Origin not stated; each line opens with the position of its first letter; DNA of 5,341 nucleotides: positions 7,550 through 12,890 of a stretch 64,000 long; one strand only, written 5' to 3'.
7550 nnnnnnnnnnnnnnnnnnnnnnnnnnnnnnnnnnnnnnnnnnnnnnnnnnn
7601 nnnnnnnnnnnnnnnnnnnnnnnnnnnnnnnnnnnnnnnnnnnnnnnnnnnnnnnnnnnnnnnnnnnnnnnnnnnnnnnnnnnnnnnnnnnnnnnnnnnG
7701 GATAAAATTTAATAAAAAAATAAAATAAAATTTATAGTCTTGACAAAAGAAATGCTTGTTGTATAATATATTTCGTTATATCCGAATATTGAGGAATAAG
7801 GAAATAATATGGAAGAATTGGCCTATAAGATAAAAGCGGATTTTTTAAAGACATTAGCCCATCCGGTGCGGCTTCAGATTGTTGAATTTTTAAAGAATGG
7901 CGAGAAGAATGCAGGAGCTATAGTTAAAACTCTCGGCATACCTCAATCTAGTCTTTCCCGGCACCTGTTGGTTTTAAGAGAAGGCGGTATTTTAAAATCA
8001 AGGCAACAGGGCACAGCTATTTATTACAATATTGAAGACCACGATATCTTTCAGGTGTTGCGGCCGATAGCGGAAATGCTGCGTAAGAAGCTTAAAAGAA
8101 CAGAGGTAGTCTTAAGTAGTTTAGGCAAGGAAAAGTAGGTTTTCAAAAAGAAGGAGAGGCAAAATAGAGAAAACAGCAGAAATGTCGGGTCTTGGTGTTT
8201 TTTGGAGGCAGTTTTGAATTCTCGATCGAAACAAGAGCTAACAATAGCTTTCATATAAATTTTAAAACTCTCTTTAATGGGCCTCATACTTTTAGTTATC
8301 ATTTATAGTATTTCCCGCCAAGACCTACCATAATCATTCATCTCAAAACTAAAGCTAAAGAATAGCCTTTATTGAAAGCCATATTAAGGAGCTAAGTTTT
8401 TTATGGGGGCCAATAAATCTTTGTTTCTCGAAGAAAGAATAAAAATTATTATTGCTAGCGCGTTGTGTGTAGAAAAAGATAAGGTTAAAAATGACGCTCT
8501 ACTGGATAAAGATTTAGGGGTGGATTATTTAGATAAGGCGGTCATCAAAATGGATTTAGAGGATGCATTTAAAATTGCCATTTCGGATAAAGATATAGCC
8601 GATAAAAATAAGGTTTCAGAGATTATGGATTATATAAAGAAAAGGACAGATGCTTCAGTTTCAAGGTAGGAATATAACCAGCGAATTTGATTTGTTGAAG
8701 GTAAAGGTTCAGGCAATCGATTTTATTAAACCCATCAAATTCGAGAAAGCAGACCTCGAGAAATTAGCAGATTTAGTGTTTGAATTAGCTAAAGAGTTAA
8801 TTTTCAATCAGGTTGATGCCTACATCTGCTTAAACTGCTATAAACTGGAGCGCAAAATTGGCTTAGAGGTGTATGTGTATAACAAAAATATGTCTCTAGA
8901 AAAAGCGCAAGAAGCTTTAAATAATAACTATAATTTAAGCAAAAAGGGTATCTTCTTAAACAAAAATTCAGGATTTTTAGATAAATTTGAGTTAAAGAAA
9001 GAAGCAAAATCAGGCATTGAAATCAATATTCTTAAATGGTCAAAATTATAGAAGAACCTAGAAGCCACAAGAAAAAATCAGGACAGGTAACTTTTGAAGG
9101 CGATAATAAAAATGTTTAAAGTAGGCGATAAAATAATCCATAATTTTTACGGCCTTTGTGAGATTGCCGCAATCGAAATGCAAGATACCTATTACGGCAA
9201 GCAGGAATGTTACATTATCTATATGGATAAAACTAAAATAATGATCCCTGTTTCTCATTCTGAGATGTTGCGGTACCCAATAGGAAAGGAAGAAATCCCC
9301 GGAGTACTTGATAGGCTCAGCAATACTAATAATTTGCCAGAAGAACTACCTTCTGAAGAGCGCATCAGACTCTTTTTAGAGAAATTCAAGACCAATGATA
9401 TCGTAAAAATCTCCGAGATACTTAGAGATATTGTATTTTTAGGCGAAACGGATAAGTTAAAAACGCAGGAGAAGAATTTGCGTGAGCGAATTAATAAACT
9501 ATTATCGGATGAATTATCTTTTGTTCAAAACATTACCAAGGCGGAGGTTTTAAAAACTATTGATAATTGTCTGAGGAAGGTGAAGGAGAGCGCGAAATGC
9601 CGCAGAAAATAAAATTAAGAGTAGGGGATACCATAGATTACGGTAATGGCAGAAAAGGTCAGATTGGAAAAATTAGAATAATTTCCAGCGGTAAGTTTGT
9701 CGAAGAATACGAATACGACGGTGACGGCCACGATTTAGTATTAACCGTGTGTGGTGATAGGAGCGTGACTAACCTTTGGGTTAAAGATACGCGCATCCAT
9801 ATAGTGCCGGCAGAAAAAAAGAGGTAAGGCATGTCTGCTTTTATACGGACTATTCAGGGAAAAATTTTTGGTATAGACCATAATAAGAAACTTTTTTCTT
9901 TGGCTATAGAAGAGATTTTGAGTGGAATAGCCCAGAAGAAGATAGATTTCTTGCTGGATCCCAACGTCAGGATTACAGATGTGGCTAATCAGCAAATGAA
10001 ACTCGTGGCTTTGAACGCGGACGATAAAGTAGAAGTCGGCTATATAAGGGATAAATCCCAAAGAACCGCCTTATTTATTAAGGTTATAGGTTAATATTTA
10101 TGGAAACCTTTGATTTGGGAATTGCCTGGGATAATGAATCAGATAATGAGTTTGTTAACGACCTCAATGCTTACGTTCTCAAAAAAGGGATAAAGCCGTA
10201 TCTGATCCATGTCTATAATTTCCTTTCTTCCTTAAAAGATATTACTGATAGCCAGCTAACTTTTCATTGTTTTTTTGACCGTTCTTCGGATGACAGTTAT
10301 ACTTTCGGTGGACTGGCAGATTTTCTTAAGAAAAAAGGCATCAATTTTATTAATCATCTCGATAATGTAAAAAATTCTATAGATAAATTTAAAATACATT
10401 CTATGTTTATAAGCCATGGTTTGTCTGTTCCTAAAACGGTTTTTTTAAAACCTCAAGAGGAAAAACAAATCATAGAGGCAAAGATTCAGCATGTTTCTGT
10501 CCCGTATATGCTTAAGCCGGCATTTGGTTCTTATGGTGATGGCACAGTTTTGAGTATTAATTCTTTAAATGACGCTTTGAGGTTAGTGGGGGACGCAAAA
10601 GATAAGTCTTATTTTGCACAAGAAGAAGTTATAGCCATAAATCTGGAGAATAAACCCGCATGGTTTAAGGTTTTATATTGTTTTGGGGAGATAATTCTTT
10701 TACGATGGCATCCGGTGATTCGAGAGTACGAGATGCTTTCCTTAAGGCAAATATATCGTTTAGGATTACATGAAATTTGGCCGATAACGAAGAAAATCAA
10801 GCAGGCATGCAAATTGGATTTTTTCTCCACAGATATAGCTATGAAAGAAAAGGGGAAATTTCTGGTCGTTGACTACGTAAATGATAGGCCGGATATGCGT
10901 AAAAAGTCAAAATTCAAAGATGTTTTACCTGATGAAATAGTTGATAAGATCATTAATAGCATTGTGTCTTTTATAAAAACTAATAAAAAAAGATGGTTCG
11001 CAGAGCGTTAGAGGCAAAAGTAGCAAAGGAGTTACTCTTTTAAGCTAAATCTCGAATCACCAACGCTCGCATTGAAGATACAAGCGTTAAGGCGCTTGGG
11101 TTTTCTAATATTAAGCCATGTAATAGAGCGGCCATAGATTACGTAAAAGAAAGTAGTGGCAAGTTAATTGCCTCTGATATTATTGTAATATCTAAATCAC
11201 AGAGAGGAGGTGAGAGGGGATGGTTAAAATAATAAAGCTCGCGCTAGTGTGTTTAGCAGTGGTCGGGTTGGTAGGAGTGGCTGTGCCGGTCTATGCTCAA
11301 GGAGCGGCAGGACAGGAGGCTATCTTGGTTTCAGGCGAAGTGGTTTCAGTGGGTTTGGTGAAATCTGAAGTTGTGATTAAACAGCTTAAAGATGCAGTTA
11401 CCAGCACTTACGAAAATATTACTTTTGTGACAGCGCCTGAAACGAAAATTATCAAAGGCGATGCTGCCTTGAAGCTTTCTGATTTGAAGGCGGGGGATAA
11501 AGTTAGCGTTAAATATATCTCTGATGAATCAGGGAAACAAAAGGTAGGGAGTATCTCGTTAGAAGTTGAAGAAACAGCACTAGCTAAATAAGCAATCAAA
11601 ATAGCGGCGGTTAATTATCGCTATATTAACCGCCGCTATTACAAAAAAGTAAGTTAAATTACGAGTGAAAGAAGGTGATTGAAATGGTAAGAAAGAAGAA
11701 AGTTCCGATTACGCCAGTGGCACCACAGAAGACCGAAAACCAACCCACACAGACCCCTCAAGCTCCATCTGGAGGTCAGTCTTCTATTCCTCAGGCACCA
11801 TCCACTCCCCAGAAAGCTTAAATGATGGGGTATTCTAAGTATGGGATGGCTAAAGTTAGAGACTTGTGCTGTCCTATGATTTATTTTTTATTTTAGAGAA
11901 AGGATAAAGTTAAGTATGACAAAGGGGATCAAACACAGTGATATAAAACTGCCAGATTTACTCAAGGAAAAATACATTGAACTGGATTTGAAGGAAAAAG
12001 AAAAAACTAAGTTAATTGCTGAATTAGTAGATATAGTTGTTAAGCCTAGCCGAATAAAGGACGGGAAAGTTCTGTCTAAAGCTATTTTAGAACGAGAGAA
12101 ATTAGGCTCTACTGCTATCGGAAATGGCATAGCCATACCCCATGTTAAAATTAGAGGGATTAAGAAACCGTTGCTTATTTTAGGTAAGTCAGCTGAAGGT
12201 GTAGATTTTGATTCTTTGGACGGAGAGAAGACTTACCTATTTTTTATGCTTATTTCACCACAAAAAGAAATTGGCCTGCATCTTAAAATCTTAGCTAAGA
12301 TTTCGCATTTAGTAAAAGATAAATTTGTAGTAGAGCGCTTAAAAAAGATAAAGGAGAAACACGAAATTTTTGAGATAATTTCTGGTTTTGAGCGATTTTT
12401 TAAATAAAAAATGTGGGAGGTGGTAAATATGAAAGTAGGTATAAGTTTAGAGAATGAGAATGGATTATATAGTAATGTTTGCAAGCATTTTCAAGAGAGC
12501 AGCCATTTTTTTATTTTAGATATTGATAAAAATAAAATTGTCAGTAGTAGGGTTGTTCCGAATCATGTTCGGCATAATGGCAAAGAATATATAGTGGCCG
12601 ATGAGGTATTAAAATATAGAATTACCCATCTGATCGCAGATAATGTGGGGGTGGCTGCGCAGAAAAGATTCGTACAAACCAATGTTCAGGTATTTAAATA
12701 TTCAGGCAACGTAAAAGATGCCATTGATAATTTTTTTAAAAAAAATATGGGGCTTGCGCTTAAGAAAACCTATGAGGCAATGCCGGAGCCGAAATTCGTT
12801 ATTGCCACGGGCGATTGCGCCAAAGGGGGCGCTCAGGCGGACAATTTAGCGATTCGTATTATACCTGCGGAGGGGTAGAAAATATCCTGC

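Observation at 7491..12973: ~225 bp direct repeat (3' end of the hydrogenase small-subunit gene) bracketing a 5 kb AT-rich gene islet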

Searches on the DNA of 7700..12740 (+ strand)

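Call 66: search_dna_similar(query=window:7700-12740:+, collection=plasmids, mode=distant, max_rows=8)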
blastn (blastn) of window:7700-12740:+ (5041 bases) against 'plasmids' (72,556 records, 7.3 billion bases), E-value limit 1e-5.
No match.

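Call 67: search_dna_similar(query=window:7700-12740:+, collection=phages, mode=distant, max_rows=8)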
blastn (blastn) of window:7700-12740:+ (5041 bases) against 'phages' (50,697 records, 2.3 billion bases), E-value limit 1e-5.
No match.

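Call 74: search_rna_families(sources=[L099, L102, L109, L115, L129], threshold=gathering)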
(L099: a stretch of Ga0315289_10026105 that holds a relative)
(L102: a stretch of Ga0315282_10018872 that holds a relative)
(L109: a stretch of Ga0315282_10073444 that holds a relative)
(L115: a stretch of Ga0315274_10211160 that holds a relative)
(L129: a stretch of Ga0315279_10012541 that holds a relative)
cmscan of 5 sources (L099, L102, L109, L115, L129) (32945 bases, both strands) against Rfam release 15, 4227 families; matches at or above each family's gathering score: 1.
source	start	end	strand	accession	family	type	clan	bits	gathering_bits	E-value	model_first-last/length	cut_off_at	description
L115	46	120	+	RF00005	tRNA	Gene; tRNA;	CL00001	68.9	29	3.2e-13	1-71/71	no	tRNA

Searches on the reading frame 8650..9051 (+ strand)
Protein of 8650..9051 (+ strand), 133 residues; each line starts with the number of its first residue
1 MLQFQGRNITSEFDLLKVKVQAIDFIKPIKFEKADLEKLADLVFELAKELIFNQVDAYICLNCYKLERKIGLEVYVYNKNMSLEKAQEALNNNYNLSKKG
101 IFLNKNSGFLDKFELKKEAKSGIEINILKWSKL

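Call 8: search_protein_families(library=pfam, proteins=[window:8650-9051:+], max_evalue=0.01)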
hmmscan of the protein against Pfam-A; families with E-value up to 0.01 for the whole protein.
window:8650-9051:+ (133 aa): 0 families

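Call 64: search_protein_families(library=ncbifam, proteins=[window:8650-9051:+], max_evalue=0.01)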
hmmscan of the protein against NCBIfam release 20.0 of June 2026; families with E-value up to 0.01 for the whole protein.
window:8650-9051:+ (133 aa): 1 family
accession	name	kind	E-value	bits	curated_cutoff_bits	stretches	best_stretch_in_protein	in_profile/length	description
NF050069.2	PqqD_rel_WgkC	exception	0.0022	18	110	1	47-116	9-83/103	PqqD family peptide maturation chaperone WgkC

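Call 65: search_protein_families(library=phrogs, proteins=[window:8650-9051:+], max_evalue=0.001)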
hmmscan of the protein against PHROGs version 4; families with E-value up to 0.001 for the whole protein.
window:8650-9051:+ (133 aa): 0 families

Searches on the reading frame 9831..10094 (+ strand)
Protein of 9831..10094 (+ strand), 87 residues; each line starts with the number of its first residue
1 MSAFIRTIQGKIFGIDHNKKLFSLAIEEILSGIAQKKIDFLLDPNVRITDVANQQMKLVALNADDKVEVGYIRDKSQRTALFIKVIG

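Call 8: search_protein_families(library=pfam, proteins=[window:9831-10094:+], max_evalue=0.01)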
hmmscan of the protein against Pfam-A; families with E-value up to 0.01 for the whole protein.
window:9831-10094:+ (87 aa): 0 families

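Call 64: search_protein_families(library=ncbifam, proteins=[window:9831-10094:+], max_evalue=0.01)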
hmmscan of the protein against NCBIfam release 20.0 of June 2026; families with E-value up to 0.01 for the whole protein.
window:9831-10094:+ (87 aa): 0 families

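Call 65: search_protein_families(library=phrogs, proteins=[window:9831-10094:+], max_evalue=0.001)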
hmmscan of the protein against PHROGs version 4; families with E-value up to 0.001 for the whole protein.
window:9831-10094:+ (87 aa): 0 families

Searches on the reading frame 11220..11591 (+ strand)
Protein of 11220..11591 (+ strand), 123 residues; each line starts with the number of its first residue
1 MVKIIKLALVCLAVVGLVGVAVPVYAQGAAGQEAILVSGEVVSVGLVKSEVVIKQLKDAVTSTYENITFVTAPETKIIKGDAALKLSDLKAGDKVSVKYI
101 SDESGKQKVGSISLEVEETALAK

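Call 8: search_protein_families(library=pfam, proteins=[window:11220-11591:+], max_evalue=0.01)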
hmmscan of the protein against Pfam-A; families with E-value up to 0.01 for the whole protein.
window:11220-11591:+ (123 aa): 1 family
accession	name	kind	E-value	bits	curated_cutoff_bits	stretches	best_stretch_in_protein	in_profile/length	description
PF18914.6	DUF5666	-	0.0014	19.3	27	1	65-105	15-52/60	Domain of unknown function (DUF5666)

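Call 64: search_protein_families(library=ncbifam, proteins=[window:11220-11591:+], max_evalue=0.01)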
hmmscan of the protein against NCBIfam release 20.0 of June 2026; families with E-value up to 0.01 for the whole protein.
window:11220-11591:+ (123 aa): 1 family
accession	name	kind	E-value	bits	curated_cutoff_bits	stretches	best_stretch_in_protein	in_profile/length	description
NF058647.1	lipo_LytA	equivalog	0.0082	16.3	110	0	78-112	70-104/107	acidic lipoprotein LytA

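Call 65: search_protein_families(library=phrogs, proteins=[window:11220-11591:+], max_evalue=0.001)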
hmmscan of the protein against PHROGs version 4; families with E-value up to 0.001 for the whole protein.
window:11220-11591:+ (123 aa): 0 families
